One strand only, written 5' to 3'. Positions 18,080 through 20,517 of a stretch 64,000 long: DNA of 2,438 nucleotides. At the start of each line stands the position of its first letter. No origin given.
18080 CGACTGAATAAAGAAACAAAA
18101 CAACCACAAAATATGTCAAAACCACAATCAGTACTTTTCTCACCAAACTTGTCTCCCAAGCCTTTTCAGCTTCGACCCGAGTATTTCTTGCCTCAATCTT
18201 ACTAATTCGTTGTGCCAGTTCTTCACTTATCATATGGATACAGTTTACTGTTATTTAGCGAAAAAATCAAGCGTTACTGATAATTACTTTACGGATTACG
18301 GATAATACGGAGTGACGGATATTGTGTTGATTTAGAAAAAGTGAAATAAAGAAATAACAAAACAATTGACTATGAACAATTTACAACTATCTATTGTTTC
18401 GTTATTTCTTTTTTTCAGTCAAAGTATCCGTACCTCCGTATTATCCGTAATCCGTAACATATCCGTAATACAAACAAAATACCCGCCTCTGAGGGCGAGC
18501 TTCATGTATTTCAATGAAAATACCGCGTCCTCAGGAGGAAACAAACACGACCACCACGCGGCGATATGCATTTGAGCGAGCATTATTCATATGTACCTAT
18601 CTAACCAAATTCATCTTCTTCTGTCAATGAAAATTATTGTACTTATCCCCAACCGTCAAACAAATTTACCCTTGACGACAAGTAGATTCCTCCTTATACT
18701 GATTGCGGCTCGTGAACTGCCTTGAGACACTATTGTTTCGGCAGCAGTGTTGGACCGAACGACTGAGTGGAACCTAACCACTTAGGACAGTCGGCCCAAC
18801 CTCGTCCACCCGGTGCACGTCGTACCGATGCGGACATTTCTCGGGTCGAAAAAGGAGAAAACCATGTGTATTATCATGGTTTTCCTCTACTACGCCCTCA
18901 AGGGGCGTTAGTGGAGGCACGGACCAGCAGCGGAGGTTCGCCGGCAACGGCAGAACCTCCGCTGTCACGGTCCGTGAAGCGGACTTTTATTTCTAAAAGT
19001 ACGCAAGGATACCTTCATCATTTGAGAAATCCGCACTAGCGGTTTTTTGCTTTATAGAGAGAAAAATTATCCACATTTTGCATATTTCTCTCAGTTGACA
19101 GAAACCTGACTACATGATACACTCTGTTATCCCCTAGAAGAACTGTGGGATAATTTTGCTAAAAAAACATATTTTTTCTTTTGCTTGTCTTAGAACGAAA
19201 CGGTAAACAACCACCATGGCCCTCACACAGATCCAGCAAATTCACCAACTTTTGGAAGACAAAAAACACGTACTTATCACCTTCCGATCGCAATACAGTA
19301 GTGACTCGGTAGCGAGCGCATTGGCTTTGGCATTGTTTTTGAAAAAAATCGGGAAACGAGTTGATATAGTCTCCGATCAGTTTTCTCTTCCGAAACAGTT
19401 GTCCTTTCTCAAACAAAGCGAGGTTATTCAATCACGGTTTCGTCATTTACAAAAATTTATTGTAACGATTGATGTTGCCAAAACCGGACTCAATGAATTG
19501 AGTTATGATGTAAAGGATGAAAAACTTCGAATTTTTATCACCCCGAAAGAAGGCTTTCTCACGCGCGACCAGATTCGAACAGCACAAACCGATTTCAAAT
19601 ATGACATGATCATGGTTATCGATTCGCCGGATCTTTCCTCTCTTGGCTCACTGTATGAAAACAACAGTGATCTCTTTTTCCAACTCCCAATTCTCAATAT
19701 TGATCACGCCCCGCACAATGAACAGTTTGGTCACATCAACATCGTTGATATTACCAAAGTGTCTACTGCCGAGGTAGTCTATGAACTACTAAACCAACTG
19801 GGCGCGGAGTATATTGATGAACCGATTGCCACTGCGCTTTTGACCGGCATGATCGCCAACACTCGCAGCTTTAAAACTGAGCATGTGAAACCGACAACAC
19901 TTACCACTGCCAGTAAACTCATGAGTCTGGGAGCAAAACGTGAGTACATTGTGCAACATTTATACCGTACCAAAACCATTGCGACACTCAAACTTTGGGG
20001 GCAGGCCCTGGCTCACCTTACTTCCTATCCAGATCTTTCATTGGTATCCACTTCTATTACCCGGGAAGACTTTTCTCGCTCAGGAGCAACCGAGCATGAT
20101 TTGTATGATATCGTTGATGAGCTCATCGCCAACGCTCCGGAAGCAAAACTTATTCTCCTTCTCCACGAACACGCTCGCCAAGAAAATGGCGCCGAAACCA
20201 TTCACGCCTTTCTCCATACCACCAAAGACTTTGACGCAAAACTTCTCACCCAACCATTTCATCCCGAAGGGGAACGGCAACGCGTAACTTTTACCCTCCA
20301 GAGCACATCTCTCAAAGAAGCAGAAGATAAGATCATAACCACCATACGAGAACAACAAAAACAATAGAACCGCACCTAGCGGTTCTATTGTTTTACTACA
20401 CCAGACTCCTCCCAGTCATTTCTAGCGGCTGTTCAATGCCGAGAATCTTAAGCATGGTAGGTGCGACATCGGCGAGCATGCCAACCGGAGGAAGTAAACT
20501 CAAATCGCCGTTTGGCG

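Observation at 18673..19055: Strongly promoted, terminated, highly structured ncRNA of about 350 nt and unknown class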

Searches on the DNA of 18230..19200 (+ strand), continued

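Call 71: search_with_rna_model(model_id=R1, sources=[L086, L087, L088, L089, L090], max_evalue=10, filters=off)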
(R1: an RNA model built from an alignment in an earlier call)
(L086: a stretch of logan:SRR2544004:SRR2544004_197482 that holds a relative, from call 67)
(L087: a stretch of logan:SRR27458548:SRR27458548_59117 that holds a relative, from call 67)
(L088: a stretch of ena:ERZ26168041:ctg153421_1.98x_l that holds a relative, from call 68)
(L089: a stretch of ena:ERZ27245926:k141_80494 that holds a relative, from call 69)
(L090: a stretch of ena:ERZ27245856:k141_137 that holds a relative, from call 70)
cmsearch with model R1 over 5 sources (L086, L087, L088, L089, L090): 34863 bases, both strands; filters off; matches with E-value up to 10: 51.
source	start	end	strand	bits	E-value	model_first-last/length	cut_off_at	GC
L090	2738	2840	+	11.3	0.098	1-161/161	no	0.63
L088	1530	1575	-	9.1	0.39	1-161/161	no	0.35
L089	652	743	-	9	0.41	1-161/161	no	0.35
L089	4634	4676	+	8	0.78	1-161/161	no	0.42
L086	4179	4311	-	7.8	0.89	1-161/161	no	0.59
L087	4179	4311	-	7.8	0.89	1-161/161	no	0.59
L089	4217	4248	+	7.4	1.2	1-161/161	no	0.59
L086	4788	4829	-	7.2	1.3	1-161/161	no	0.4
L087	4788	4829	-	7.2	1.3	1-161/161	no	0.4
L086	2806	2869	+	7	1.4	1-161/161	no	0.39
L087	2806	2869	+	7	1.4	1-161/161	no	0.39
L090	5955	5984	-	6.9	1.6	1-161/161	no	0.5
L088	1849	1947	-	6.7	1.8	1-161/161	no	0.26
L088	2840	2874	+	6.6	1.9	1-161/161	no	0.51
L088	2571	2608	-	6.5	2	1-161/161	no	0.63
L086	2743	2778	-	6.5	2.1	1-161/161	no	0.22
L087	2743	2778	-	6.5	2.1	1-161/161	no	0.22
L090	1904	1942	+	6.4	2.1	1-161/161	no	0.59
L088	697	754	-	6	2.8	1-161/161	no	0.26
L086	4190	4312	+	5.8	3.1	1-161/161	no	0.59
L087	4190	4312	+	5.8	3.1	1-161/161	no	0.59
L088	4306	4336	+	5.7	3.4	1-161/161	no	0.35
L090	3268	3338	+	5.5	3.9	1-161/161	no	0.52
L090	4566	4593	-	5.4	4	1-161/161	no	0.57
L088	4999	5026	-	5.3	4.4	1-161/161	no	0.46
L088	4262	4288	-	5.1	4.8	1-161/161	no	0.7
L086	6575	6625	+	5.1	4.9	1-161/161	no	0.57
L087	6575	6625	+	5.1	4.9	1-161/161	no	0.57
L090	1901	2059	-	5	5.1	1-161/161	no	0.57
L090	6035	6062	-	5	5.1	1-161/161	no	0.46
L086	7063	7107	-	4.9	5.5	53-97/161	no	0.42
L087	7063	7107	-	4.9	5.5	53-97/161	no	0.42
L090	2318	2349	-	4.9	5.6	1-161/161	no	0.62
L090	1839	1877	+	4.9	5.6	1-161/161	no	0.51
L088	498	636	-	4.8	5.8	1-161/161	no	0.41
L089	1157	1184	-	4.7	6.4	1-161/161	no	0.46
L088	19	58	-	4.6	6.6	1-161/161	no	0.38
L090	2845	2888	+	4.6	6.7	1-161/161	no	0.5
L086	1846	1894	-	4.5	7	1-161/161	no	0.41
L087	1846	1894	-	4.5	7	1-161/161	no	0.41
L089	6972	7044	-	4.5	7.1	1-161/161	no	0.45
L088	1164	1214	-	4.4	7.7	1-161/161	no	0.43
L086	4434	4460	-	4.4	7.8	1-161/161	no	0.78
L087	4434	4460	-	4.4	7.8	1-161/161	no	0.78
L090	5431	5533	+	4.3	8.4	1-161/161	no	0.54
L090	4217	4259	+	4.2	8.9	1-161/161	no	0.74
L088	4462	4498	-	4.1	9.1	1-161/161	no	0.59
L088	4268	4294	+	4.1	9.2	1-161/161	no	0.78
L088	4385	4421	-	4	9.6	1-161/161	no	0.49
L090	2948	2990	-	4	9.9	1-161/161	no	0.42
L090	2134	2204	+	4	9.9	1-161/161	no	0.56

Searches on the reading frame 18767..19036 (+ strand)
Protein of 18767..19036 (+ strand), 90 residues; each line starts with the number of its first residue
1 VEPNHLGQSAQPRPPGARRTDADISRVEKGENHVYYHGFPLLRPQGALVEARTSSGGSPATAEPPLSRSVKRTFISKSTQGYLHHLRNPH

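Call 45: search_protein_representatives(protein=window:18767-19036:+)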
Query: 90 residues. Proteins with E-value up to 0.001 (for the whole library): 4; up to 1e-10: 1; up to 1e-30: 1. The best 4 are listed.
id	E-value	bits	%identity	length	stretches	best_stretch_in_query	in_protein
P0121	2.8e-54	197.0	100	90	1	1-90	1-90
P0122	2.1e-09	53.6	-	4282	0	-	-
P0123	2.8e-05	40.4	38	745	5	23-48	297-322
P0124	8.8e-04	35.6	35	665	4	13-62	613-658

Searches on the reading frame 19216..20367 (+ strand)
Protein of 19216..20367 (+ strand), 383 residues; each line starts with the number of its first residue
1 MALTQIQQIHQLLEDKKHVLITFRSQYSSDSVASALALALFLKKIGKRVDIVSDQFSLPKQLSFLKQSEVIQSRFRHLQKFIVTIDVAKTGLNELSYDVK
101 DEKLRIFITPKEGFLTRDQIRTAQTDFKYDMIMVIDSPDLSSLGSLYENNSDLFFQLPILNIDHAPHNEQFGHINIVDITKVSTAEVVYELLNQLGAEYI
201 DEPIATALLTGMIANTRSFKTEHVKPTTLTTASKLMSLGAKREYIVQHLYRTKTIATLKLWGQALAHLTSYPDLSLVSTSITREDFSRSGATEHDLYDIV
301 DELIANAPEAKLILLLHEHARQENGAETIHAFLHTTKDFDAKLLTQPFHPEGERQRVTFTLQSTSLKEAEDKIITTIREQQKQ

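Call 10: find_encoding_contigs(protein=window:19216-20367:+, flank=3000, max_places=10)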
Protein window:19216-20367:+ (383 aa): 6 contigs read that carry it; 6 places shown.
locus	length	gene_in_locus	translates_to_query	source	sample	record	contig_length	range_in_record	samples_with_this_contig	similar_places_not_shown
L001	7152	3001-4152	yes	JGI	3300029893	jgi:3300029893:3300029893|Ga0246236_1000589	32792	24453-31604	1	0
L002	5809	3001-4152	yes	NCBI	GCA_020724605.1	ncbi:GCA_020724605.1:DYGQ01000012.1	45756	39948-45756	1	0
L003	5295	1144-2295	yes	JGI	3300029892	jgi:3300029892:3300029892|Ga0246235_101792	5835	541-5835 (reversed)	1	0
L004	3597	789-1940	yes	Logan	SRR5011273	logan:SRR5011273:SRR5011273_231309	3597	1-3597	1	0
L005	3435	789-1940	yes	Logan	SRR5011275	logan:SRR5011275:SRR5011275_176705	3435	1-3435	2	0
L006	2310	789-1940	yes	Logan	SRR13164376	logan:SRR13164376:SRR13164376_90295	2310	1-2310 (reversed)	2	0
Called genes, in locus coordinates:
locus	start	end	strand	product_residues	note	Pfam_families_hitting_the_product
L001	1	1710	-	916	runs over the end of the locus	PF00133:tRNA-synt_1, PF09334:tRNA-synt_1g, PF08264:Anticodon_1, PF10458:Val_tRNA-synt_C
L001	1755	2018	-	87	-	-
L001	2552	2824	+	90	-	-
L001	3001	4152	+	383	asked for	PF01368:DHH (weak)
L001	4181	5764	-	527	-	PF01676:Metalloenzyme, PF06415:iPGM_N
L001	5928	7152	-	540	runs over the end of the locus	PF01676:Metalloenzyme, PF06415:iPGM_N, PF01663:Phosphodiest (weak)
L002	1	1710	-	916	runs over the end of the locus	PF00133:tRNA-synt_1, PF09334:tRNA-synt_1g, PF08264:Anticodon_1, PF10458:Val_tRNA-synt_C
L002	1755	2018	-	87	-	-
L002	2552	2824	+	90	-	-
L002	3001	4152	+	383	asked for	PF01368:DHH (weak)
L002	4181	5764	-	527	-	PF01676:Metalloenzyme, PF06415:iPGM_N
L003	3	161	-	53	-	?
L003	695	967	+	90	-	-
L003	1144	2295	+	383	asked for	PF01368:DHH (weak)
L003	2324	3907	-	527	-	PF01676:Metalloenzyme, PF06415:iPGM_N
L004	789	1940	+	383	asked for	PF01368:DHH (weak)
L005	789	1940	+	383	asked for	PF01368:DHH (weak)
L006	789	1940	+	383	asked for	PF01368:DHH (weak)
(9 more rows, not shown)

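Call 12: find_homologous_proteins(query=window:19216-20367:+, max_evalue=1e-10)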
Query window:19216-20367:+ (383 aa): 918 proteins with E <= 1e-10 among 6120 candidates; the best 120 are listed.
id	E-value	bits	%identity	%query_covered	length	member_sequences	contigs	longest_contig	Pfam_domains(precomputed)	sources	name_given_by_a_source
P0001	1.4e-243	825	100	100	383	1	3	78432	PF01368.28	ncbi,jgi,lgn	-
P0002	8.3e-190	648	78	99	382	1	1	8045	PF01368.28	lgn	-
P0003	9.1e-149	513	62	100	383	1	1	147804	PF01368.28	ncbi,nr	ncbi:MAG: hypothetical protein GF349_00500 [Candidatus Magasanikbacteria bacterium]|nr:hypothetical 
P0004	3.8e-147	508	60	100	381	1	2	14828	PF01368.28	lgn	-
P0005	6.1e-144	497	61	99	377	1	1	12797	PF01368.28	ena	-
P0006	1.2e-143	496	60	99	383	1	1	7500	PF01368.28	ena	-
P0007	1.3e-142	493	60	99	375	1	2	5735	PF01368.28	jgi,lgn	jgi:phosphoesterase RecJ-like protein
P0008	8.7e-141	487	59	99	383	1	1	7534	PF01368.28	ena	-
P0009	4.2e-140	485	59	99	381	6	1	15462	PF01368.28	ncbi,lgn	-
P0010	8.3e-140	484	58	100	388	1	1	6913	PF01368.28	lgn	-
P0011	1.3e-139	483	59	99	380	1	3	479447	PF01368.28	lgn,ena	-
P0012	4.8e-139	481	58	100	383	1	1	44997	PF01368.28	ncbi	-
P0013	5.3e-139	481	58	100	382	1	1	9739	PF01368.28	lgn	-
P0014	6.9e-139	481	59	99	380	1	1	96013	PF01368.28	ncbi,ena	-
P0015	8.6e-139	481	59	99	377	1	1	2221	PF01368.28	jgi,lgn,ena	-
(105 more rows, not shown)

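Call 14: find_related_loci(query=A1, collection=genome_contigs, flank=2500)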
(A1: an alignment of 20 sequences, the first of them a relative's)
Query A1 (383 aa) in genome_contigs; peptide patterns used: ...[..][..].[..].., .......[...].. (x = any residue, [..] = any of these).
143 stretches matched a pattern; 71 encode a relative of the query (tblastn E <= 1e-3); 71 distinct loci.
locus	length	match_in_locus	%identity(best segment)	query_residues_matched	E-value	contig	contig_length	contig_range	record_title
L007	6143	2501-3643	62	1-383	6e-162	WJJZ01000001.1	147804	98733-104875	MAG: Candidatus Magasanikiibacteriota bacterium isolate Bin_289 k141_31929, whole genome shotgun sequence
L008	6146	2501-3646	58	1-383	5e-153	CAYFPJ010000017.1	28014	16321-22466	MAG TPA_asm: uncultured Gammaproteobacteria bacterium isolate ERP019367_co2_52 genome assembly, contig: NODE_1301_length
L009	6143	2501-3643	58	1-383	1e-150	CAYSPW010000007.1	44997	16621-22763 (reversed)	MAG TPA_asm: uncultured Gammaproteobacteria bacterium isolate SRP141376_co4_298 genome assembly, contig: NODE_1458_lengt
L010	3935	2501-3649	58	1-382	5e-151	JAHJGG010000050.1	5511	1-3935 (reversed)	MAG: Patescibacteria group bacterium isolate Modern_marine_glass_biofilm.mb.63 Modern_marine_glas.mb.63_k141_433467, who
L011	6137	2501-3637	59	1-380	3e-149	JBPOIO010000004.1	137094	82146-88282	MAG: Candidatus Magasanikiibacteriota bacterium isolate MAG_292 c_000000559127, whole genome shotgun sequence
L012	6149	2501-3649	57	1-383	1e-147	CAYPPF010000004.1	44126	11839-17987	MAG TPA_asm: uncultured Gammaproteobacteria bacterium isolate SRP200020_co3_83 genome assembly, contig: NODE_1140_length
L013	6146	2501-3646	56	1-383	4e-147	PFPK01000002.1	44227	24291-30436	MAG: Candidatus Magasanikbacteria bacterium CG_4_10_14_0_2_um_filter_37_12 CG_4_10_14_0.2_scaffold_196_c, whole genome s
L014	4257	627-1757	58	1-378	1e-147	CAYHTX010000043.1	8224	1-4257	MAG TPA_asm: uncultured Gammaproteobacteria bacterium isolate ERP119705_co15_524 genome assembly, contig: NODE_10697_len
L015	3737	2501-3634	60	1-378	2e-153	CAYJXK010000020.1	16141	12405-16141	MAG TPA_asm: uncultured Gammaproteobacteria bacterium isolate ERP125453_co1_500 genome assembly, contig: NODE_3717_lengt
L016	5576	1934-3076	56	1-380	1e-146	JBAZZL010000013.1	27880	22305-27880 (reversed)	MAG: Patescibacteria group bacterium isolate SO_2017_GW3_15 scaffold_1021_c1_OW296A_2017, whole genome shotgun sequence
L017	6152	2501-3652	56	1-382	3e-144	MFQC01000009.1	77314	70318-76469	MAG: Candidatus Magasanikbacteria bacterium RIFCSPHIGHO2_02_FULL_48_18 rifcsphigho2_02_scaffold_259, whole genome shotgu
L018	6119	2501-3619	56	1-379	4e-143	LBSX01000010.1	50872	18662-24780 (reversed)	MAG: Candidatus Magasanikbacteria bacterium GW2011_GWC2_37_14 US42_C0010, whole genome shotgun sequence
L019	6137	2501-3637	59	1-380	4e-143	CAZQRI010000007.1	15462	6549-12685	MAG TPA_asm: uncultured Gammaproteobacteria bacterium isolate SRP298887_co1_343 genome assembly, contig: NODE_3821_lengt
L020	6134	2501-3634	59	1-380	6e-151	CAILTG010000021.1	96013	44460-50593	MAG: Candidatus Magasanikbacteria bacterium isolate MJ-time_bin-2094 genome assembly, contig: bin-2094:021/101, whole ge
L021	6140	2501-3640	56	1-379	9e-142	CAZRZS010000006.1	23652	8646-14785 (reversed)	MAG TPA_asm: uncultured Gammaproteobacteria bacterium isolate binchicken_co387_82 genome assembly, contig: NODE_1892_len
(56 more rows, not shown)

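Call 16: find_encoding_contigs(protein=P0002, flank=5000, max_places=5)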
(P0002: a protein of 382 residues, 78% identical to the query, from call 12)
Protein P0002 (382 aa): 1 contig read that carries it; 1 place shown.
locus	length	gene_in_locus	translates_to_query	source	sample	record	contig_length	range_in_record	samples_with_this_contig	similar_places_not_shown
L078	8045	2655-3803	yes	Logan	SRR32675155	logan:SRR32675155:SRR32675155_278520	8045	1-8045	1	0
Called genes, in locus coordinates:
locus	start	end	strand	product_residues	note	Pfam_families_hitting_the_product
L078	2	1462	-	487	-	?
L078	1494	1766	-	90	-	-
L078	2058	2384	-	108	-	-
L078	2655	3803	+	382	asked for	PF01368:DHH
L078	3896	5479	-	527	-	PF01676:Metalloenzyme, PF06415:iPGM_N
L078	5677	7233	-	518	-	PF01676:Metalloenzyme, PF06415:iPGM_N, PF01663:Phosphodiest (weak)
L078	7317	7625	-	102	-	-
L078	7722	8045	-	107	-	?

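Call 59: find_homologous_proteins(query=L078:2061-2384:-, max_evalue=10)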
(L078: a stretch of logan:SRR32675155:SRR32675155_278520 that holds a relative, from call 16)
Query L078:2061-2384:- (108 aa): 1 proteins with E <= 10 among 4 candidates.
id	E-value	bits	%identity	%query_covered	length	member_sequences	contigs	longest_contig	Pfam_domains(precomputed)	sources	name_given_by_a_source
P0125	3.5e-68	245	100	100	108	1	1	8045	-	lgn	-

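Call 64: search_protein_families(library=pfam, proteins=[window:19216-20367:+], max_evalue=0.001)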
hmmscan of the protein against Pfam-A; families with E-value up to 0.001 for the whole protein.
window:19216-20367:+ (383 aa): 1 family
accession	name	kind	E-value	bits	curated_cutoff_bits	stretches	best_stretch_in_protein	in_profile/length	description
PF01368.27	DHH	-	2.7e-08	34.6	28.1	1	28-212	11-125/125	DHH family, N-terminal domain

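Call 67: find_encoding_contigs(protein=P0004, flank=3000, max_places=2)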
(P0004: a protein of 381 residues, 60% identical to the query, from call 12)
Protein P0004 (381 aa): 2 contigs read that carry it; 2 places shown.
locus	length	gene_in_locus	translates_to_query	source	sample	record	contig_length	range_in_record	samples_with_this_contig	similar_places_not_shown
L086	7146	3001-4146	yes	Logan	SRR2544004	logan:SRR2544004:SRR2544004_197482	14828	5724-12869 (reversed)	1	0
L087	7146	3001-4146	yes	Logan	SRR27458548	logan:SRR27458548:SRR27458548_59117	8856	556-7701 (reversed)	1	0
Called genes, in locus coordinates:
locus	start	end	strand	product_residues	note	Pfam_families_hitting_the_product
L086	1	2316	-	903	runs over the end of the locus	PF00133:tRNA-synt_1, PF01406:tRNA-synt_1e (faint), PF09334:tRNA-synt_1g, PF13603:tRNA-synt_1_2 (faint), PF08264:Anticodon_1, PF10458:Val_tRNA-synt_C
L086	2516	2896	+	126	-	-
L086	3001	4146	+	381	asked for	PF01368:DHH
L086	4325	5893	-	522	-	PF01676:Metalloenzyme, PF06415:iPGM_N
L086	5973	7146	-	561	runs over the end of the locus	PF01676:Metalloenzyme, PF06415:iPGM_N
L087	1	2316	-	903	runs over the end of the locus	PF00133:tRNA-synt_1, PF01406:tRNA-synt_1e (faint), PF09334:tRNA-synt_1g, PF13603:tRNA-synt_1_2 (faint), PF08264:Anticodon_1, PF10458:Val_tRNA-synt_C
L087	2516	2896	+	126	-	-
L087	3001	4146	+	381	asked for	PF01368:DHH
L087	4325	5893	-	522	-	PF01676:Metalloenzyme, PF06415:iPGM_N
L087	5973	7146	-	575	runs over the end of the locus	?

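Call 68: find_encoding_contigs(protein=P0005, flank=3000, max_places=2)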
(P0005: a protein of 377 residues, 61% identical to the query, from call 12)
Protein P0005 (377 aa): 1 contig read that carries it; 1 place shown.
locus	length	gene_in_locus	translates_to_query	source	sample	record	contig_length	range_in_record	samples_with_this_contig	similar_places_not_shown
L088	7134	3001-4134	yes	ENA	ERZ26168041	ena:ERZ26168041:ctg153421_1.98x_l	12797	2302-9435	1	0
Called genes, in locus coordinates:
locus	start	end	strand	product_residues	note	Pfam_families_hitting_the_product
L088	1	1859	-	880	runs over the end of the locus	PF00133:tRNA-synt_1, PF09334:tRNA-synt_1g, PF00133:tRNA-synt_1, PF08264:Anticodon_1, PF10458:Val_tRNA-synt_C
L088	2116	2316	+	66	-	-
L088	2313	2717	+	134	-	-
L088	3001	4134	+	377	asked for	PF01368:DHH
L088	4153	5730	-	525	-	PF01676:Metalloenzyme, PF06415:iPGM_N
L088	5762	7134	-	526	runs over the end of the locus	PF01676:Metalloenzyme, PF06415:iPGM_N, PF01663:Phosphodiest (weak)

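Call 69: find_encoding_contigs(protein=P0006, flank=3000, max_places=2)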
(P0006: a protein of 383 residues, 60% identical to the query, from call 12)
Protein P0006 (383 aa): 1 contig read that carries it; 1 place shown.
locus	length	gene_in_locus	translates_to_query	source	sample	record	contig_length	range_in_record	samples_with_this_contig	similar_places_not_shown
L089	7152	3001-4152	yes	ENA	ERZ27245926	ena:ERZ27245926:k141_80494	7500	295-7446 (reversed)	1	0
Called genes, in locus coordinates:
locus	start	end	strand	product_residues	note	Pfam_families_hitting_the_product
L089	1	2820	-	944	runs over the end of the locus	PF00133:tRNA-synt_1, PF09334:tRNA-synt_1g, PF08264:Anticodon_1, PF10458:Val_tRNA-synt_C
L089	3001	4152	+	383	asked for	PF01368:DHH (weak)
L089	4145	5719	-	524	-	PF01676:Metalloenzyme, PF06415:iPGM_N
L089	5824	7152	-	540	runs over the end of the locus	?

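Call 70: find_encoding_contigs(protein=P0008, flank=3000, max_places=2)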
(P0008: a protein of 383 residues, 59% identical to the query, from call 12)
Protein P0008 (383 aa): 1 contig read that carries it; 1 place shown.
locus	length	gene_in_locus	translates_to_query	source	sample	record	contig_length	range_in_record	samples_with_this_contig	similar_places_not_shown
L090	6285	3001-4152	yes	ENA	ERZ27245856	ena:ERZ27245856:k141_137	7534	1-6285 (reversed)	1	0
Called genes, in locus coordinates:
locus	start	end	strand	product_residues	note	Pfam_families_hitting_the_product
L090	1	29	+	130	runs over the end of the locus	-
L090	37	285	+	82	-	-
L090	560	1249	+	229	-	-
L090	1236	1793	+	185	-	-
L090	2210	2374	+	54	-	-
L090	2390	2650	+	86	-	-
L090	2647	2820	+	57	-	-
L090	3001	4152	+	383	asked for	PF01368:DHH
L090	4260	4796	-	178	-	-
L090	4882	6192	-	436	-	PF13565:HTH_32 (weak)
